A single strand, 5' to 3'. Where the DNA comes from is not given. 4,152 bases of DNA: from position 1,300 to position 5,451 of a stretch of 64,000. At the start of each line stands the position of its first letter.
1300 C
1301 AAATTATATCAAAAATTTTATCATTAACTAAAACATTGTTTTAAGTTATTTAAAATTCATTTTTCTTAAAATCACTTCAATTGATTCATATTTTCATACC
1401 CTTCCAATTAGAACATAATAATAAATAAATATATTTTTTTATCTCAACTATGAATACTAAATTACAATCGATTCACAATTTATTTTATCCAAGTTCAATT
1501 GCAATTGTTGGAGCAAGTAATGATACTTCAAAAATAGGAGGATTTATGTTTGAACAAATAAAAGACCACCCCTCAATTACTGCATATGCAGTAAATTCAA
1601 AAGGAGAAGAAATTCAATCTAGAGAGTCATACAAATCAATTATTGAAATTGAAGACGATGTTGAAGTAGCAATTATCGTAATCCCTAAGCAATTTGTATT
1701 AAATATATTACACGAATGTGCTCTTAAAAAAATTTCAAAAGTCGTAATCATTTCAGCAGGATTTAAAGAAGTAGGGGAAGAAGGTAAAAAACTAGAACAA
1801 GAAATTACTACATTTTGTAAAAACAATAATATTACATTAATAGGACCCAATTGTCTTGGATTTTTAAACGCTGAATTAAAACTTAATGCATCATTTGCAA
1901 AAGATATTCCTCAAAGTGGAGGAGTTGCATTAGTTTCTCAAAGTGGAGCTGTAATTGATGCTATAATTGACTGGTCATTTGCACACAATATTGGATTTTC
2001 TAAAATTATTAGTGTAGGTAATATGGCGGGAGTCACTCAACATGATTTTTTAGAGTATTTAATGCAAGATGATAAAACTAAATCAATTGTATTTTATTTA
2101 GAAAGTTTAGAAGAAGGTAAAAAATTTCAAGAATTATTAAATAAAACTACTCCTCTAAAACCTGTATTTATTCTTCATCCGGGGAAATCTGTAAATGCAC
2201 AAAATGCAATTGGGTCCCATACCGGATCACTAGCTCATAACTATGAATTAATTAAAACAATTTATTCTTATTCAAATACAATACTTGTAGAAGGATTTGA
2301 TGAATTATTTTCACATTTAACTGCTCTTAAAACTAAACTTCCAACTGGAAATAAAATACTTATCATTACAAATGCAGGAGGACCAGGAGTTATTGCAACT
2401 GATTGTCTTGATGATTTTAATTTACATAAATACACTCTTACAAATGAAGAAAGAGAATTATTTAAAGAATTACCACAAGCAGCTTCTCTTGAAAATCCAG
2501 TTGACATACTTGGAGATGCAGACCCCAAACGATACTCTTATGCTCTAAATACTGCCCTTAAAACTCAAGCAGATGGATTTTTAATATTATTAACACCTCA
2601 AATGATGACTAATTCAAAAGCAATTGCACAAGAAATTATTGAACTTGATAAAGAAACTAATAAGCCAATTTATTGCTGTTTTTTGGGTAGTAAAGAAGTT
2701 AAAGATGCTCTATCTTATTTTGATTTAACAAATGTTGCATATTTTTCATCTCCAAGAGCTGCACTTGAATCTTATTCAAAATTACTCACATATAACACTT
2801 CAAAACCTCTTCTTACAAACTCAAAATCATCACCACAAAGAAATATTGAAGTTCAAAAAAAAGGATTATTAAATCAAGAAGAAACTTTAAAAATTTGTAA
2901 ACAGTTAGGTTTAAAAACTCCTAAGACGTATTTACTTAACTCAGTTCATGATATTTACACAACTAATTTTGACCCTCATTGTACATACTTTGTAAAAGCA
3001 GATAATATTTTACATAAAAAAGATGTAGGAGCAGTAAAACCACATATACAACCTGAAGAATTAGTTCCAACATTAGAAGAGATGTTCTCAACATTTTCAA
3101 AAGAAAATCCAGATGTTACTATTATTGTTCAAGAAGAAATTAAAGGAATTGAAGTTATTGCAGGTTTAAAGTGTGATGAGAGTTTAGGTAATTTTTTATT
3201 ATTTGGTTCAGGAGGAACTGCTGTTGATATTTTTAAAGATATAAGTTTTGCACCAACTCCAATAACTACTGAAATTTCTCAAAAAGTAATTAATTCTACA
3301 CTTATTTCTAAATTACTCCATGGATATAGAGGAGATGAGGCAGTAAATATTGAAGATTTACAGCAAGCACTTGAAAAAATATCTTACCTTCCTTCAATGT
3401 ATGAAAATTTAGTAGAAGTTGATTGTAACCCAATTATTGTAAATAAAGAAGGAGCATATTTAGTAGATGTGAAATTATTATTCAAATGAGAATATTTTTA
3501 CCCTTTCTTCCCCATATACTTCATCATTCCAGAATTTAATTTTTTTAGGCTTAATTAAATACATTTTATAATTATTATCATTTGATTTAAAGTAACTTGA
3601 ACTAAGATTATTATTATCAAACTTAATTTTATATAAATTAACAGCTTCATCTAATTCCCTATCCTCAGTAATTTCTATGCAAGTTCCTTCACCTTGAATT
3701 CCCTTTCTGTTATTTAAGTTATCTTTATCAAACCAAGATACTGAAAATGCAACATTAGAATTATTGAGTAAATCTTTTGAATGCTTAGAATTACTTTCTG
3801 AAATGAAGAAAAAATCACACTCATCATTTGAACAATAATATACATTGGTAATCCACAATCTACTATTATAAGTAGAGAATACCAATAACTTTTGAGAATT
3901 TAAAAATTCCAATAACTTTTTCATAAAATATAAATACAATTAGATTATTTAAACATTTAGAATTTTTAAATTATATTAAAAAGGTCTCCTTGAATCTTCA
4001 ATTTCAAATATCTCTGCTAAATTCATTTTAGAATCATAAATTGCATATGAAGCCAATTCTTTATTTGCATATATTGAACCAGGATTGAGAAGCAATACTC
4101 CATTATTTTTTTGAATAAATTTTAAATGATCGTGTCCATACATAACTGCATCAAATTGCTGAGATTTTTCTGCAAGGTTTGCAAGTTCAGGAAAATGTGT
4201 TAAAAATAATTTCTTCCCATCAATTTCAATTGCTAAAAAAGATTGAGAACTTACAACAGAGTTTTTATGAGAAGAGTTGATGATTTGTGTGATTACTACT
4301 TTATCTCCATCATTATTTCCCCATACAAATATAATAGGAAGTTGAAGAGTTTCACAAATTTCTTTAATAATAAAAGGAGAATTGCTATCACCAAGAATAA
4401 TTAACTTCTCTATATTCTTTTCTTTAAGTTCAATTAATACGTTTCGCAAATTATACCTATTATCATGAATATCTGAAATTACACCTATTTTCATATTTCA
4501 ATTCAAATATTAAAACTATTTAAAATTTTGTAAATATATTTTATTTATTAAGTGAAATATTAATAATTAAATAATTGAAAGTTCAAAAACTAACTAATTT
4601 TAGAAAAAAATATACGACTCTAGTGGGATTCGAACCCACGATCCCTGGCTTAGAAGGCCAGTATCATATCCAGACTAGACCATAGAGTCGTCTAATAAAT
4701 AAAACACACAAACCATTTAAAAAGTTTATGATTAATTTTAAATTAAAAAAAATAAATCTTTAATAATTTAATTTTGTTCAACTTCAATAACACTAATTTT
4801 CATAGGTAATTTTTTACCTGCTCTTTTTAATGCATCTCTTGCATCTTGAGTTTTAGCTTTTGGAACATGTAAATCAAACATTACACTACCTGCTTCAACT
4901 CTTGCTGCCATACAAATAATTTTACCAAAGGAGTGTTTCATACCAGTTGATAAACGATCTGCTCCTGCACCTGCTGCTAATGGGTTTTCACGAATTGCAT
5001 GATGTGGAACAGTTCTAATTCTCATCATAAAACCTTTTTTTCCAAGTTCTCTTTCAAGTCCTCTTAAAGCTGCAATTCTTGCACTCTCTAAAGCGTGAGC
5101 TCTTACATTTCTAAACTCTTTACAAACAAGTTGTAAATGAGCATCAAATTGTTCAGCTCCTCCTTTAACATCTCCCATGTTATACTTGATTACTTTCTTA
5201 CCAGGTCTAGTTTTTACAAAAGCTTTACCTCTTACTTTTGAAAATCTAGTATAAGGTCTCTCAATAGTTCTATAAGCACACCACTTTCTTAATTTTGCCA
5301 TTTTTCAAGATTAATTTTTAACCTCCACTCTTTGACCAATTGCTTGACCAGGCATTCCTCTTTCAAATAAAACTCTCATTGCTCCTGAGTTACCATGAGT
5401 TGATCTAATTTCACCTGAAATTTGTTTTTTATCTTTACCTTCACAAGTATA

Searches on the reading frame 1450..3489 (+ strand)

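Call 61: search_protein_families(library=pfam, proteins=[window:1450-3489:+], max_evalue=0.01)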
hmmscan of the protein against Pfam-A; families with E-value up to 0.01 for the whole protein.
window:1450-3489:+ (679 aa): 5 families
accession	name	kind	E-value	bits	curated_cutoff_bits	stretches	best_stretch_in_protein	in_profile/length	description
PF13607.11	Succ_CoA_lig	-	1e-38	132.6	27.4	1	157-292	2-137/138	Succinyl-CoA ligase like flavodoxin domain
PF13549.11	ATP-grasp_5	-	9.5e-38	130.2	27.6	1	469-676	5-219/221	ATP-grasp domain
PF13380.12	CoA_binding_2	-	1.4e-18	67.8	22.8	1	16-140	2-115/116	CoA binding domain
PF02629.25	CoA_binding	-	1.3e-11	45.5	22.3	1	14-104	3-97/97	CoA binding domain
PF19045.5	Ligase_CoA_2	-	1.2e-06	29.1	23.7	1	304-431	2-137/162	Ligase-CoA domain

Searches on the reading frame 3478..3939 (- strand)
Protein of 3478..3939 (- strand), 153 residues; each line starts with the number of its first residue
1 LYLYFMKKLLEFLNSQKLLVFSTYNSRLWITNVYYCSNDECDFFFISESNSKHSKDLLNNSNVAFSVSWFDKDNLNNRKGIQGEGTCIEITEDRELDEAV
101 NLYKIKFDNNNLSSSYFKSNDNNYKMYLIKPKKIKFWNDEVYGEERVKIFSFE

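Call 61: search_protein_families(library=pfam, proteins=[window:3478-3939:-], max_evalue=0.01)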
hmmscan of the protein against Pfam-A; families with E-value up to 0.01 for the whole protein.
window:3478-3939:- (153 aa): 1 family
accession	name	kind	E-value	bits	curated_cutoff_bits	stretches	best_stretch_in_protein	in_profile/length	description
PF01243.27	PNPOx_N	-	9.8e-10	39.3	28.1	1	6-138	2-120/120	Pyridoxamine 5'-phosphate oxidase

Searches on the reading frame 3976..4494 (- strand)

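Call 61: search_protein_families(library=pfam, proteins=[window:3976-4494:-], max_evalue=0.01)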
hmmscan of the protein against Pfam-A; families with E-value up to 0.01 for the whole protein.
window:3976-4494:- (172 aa): 2 families
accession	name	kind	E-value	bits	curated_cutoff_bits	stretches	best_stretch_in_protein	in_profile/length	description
PF12850.12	Metallophos_2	-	8.8e-28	97.7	27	1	1-155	1-151/154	Calcineurin-like phosphoesterase superfamily domain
PF00149.33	Metallophos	-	2e-09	38.6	21.5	1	1-75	1-72/191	Calcineurin-like phosphoesterase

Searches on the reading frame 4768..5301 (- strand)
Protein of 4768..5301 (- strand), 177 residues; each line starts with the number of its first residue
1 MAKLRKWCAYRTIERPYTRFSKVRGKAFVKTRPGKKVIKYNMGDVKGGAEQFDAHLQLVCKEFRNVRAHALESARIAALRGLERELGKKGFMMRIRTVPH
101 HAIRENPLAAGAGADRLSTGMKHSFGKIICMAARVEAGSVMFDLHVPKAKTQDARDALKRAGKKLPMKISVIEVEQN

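Call 61: search_protein_families(library=pfam, proteins=[window:4768-5301:-], max_evalue=0.01)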
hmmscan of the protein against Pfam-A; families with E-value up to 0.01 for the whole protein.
window:4768-5301:- (177 aa): 1 family
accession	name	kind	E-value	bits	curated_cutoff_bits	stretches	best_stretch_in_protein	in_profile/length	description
PF00252.24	Ribosomal_L16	-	3.6e-25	88.9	27.9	1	20-171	6-131/132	Ribosomal protein L16p/L10e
